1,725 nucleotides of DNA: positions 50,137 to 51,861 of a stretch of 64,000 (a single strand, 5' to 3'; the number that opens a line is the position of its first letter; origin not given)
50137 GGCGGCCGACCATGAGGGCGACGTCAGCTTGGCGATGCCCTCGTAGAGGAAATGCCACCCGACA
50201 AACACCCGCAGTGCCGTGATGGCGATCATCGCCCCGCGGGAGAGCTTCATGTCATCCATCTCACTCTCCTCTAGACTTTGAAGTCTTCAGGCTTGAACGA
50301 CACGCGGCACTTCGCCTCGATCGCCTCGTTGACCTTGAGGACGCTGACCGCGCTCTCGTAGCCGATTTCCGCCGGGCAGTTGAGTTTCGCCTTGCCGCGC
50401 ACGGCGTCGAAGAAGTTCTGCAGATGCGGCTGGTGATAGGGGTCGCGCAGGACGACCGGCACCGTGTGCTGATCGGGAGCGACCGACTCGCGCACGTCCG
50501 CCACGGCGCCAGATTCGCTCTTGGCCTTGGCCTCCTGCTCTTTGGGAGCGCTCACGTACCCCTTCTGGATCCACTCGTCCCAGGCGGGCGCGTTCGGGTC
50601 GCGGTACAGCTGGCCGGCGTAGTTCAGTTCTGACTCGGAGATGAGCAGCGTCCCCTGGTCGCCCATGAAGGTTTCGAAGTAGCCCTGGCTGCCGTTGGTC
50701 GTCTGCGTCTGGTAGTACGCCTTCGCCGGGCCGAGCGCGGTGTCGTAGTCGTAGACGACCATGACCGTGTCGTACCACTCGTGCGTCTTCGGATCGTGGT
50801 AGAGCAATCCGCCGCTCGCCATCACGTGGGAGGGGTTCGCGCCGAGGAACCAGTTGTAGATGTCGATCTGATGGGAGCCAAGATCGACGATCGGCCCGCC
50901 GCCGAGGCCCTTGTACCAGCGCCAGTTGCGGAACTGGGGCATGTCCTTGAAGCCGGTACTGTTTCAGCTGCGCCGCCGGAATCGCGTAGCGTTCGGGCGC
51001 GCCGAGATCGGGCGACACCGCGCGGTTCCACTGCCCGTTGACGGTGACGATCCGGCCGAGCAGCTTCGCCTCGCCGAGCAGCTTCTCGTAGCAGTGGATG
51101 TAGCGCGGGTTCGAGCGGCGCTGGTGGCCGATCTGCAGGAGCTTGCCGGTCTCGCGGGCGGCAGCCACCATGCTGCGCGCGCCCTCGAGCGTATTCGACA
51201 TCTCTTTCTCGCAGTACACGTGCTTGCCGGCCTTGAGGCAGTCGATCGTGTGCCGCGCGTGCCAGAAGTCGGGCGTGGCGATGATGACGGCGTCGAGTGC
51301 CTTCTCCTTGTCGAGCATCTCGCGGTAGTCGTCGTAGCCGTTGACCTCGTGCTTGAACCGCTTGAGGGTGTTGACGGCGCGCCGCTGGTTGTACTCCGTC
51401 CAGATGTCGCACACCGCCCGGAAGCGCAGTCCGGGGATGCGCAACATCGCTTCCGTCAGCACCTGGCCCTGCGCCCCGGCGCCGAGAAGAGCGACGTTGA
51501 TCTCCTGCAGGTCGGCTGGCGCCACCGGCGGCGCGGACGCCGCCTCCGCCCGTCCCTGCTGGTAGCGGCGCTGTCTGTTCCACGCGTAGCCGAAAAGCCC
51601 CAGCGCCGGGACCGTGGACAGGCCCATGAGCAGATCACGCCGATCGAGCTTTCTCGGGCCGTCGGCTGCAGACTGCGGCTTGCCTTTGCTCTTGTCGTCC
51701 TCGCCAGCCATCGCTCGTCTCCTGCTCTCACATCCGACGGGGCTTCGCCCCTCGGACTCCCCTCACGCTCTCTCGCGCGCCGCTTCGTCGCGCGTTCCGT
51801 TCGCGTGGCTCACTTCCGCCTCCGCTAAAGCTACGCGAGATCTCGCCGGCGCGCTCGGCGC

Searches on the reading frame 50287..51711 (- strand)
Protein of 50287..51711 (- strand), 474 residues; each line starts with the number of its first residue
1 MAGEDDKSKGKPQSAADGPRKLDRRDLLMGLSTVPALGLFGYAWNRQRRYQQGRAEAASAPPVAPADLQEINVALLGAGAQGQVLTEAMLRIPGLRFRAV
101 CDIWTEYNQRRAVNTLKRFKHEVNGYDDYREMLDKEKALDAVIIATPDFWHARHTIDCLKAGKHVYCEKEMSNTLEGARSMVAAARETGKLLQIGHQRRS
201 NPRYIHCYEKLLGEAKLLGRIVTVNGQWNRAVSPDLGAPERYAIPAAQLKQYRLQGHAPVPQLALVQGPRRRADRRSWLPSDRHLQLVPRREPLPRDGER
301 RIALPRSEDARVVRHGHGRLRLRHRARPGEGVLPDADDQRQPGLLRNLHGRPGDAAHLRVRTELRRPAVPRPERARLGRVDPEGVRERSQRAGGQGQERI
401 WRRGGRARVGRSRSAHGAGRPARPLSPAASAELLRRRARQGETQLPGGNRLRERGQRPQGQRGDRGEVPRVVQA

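Call 7: search_protein_families(library=pfam, proteins=[window:50287-51711:-], max_evalue=0.01)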
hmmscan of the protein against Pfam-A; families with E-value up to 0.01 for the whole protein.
window:50287-51711:- (474 aa): 1 family
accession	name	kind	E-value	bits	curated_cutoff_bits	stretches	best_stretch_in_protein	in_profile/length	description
PF01408.29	GFO_IDH_MocA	-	9.7e-21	75.1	24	1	71-196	1-120/120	Oxidoreductase family, NAD-binding Rossmann fold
